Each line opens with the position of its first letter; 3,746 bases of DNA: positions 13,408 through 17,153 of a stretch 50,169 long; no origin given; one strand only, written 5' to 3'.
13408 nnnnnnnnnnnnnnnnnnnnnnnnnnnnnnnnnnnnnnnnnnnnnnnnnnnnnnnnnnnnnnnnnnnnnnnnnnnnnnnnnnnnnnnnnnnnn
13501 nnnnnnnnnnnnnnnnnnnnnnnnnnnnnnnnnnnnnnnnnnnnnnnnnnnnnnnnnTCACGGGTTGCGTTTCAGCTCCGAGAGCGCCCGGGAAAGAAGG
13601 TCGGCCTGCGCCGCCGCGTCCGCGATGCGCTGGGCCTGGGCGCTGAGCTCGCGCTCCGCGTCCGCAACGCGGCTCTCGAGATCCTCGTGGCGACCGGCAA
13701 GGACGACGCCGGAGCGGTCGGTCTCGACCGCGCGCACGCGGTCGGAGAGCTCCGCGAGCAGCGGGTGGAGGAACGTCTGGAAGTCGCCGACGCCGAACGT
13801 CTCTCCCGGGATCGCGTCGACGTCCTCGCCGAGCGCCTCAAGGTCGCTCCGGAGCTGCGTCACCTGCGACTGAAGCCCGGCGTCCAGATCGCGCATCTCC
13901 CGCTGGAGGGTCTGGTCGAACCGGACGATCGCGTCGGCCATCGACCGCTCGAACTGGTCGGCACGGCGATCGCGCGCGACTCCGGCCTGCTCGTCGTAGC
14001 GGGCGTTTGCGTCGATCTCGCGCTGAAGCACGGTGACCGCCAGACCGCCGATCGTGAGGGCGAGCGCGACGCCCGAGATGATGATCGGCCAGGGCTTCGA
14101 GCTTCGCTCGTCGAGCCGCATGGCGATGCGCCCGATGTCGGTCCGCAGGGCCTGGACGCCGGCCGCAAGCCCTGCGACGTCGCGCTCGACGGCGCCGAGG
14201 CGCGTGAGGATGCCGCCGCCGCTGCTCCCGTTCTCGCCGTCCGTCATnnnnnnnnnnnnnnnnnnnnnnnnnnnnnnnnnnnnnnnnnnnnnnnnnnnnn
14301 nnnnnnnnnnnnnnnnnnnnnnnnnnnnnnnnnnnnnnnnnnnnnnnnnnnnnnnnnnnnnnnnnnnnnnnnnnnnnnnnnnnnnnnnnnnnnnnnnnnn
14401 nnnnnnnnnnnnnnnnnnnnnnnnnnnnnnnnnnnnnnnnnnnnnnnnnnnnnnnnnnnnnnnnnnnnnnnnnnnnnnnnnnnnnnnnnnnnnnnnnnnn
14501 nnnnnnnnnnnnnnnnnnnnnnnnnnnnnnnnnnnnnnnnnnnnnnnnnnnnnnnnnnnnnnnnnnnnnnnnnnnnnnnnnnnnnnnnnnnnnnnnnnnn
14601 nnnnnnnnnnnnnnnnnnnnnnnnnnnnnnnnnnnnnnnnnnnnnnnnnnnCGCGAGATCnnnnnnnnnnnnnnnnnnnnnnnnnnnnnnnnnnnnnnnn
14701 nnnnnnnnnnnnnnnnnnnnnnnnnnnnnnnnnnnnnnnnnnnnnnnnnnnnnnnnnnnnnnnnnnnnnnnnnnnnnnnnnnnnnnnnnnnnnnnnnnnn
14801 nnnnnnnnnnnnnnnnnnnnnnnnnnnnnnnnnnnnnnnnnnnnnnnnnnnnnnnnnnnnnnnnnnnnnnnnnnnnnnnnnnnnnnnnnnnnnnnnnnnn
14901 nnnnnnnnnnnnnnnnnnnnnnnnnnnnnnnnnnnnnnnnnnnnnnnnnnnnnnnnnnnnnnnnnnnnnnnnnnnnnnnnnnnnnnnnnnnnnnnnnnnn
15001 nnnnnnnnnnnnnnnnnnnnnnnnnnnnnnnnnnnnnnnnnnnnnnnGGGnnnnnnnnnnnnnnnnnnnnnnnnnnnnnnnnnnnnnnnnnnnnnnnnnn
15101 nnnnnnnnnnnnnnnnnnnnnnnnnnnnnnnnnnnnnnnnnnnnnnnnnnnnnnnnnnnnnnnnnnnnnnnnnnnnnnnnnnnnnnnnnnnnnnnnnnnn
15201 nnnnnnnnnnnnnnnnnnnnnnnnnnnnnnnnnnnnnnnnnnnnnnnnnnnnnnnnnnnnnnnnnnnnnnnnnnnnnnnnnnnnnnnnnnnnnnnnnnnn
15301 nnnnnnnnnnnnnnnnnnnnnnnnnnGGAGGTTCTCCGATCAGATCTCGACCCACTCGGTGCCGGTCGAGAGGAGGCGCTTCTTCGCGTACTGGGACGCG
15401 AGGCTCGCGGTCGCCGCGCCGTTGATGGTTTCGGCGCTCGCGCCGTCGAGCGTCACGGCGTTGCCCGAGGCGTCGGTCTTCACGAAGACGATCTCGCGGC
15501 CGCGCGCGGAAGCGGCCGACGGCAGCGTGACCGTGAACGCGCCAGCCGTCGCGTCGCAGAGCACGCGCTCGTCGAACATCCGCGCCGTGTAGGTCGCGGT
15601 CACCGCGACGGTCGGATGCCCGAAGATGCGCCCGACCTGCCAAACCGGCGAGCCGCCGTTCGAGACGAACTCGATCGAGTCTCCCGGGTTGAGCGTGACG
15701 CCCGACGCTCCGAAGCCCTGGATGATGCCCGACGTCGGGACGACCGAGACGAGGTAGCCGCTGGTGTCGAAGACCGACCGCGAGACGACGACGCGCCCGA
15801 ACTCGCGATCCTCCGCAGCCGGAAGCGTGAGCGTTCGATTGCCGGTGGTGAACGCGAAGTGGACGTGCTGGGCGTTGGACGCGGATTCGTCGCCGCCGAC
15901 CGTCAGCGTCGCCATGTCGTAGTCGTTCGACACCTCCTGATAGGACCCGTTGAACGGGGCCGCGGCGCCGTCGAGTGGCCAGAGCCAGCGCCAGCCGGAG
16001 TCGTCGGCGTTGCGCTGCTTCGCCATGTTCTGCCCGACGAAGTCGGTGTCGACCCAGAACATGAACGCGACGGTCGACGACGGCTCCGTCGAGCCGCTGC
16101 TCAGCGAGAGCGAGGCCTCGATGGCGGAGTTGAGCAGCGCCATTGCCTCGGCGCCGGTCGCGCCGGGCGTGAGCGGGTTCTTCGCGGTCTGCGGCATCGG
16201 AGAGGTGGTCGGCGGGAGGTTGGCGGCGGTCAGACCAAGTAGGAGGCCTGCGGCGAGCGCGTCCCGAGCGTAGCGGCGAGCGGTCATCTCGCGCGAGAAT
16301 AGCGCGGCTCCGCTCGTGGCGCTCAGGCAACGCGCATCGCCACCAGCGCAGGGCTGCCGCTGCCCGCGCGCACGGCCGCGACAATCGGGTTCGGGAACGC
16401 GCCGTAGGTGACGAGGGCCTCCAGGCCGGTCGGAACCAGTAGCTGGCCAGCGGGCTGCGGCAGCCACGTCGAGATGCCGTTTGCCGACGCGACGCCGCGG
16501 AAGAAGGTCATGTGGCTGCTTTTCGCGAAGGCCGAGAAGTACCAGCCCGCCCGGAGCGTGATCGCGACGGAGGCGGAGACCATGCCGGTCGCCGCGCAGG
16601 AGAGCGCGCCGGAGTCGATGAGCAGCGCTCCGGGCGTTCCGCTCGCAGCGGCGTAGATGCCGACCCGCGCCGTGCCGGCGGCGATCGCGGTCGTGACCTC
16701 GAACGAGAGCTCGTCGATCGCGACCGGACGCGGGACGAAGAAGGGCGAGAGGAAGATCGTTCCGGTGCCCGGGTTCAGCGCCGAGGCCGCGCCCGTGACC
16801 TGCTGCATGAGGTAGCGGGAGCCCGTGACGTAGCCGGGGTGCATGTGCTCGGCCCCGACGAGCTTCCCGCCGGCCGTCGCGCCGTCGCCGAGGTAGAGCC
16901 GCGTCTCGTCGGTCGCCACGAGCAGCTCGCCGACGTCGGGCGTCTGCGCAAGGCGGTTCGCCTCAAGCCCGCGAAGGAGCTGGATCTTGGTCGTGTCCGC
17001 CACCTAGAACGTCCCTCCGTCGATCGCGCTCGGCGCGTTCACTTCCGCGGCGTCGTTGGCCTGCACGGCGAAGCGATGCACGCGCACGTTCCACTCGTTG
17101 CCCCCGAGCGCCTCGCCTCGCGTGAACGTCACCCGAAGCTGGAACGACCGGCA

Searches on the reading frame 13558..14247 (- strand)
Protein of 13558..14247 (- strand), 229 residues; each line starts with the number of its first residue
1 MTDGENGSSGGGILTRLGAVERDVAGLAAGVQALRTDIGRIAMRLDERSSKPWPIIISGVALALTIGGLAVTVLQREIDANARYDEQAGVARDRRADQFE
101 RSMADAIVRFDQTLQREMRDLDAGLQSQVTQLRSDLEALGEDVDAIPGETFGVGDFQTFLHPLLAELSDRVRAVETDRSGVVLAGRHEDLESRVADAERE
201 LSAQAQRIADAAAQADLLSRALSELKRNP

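Call 25: search_protein_families(library=pfam, proteins=[window:13558-14247:-], max_evalue=0.01)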
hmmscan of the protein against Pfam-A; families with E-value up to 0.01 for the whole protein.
window:13558-14247:- (229 aa): 4 families
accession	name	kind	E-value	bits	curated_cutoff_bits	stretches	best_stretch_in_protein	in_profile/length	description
PF04513.17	Baculo_PEP_C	-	0.003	18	38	0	93-146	62-118/140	Baculovirus polyhedron envelope protein, PEP, C terminus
PF07889.17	DUF1664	-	0.0045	17.5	34.6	0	101-146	62-106/124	Protein of unknown function (DUF1664)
PF09534.15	Trp_oprn_chp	-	0.0052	17.1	29.6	1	24-106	86-172/180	Tryptophan-associated transmembrane protein (Trp_oprn_chp)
PF04740.18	LXG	-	0.0063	16.9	26.5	0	164-215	77-129/202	LXG domain of WXG superfamily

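Call 64: search_protein_families(library=phrogs, proteins=[window:13558-14247:-], max_evalue=0.0001)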
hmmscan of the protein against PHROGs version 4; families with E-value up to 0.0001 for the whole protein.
window:13558-14247:- (229 aa): 0 families

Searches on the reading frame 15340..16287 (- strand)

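Call 12: search_protein_families(library=phrogs, proteins=[window:15340-16287:-], max_evalue=0.001)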
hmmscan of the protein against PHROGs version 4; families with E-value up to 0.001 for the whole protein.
window:15340-16287:- (315 aa): 6 families
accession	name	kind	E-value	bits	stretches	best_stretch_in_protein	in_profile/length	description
phrog_37034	-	unknown function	1.1e-06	29.6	1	229-314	88-170/171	-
phrog_29834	-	unknown function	3.5e-06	27.2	1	42-118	10-83/581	-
phrog_31104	-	unknown function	2.1e-05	24.8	1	229-296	272-338/365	-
phrog_20556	-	tail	0.00031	20.9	1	231-313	308-393/528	baseplate protein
phrog_32680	-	tail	0.00044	19.8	1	65-100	48-82/548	tail fiber protein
phrog_4302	-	unknown function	0.00072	19.4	1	206-279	242-313/499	-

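Call 25: search_protein_families(library=pfam, proteins=[window:15340-16287:-], max_evalue=0.01)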
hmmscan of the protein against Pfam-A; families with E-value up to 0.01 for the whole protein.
window:15340-16287:- (315 aa): 0 families

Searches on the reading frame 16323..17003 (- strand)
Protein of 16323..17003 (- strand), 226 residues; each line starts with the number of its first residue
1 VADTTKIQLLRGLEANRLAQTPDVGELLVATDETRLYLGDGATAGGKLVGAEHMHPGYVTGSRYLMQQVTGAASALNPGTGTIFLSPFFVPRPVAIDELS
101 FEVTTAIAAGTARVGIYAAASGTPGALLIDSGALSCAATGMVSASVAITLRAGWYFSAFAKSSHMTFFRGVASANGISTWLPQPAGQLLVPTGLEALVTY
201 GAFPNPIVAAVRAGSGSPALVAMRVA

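Call 12: search_protein_families(library=phrogs, proteins=[window:16323-17003:-], max_evalue=0.001)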
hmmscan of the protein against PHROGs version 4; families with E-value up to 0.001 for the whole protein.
window:16323-17003:- (226 aa): 2 families
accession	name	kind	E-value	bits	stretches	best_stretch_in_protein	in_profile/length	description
phrog_11583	-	unknown function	6.1e-12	44.2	1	58-177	2656-2776/2796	-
phrog_25864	-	unknown function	4.4e-09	37.2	1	74-177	41-146/193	-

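Call 25: search_protein_families(library=pfam, proteins=[window:16323-17003:-], max_evalue=0.01)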
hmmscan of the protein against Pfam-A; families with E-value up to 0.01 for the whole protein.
window:16323-17003:- (226 aa): 1 family
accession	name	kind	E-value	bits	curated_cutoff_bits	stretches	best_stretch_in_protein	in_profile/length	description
PF18454.7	Mtd_N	-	1.9e-06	28.1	26.3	1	7-43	1-37/37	Major tropism determinant N-terminal domain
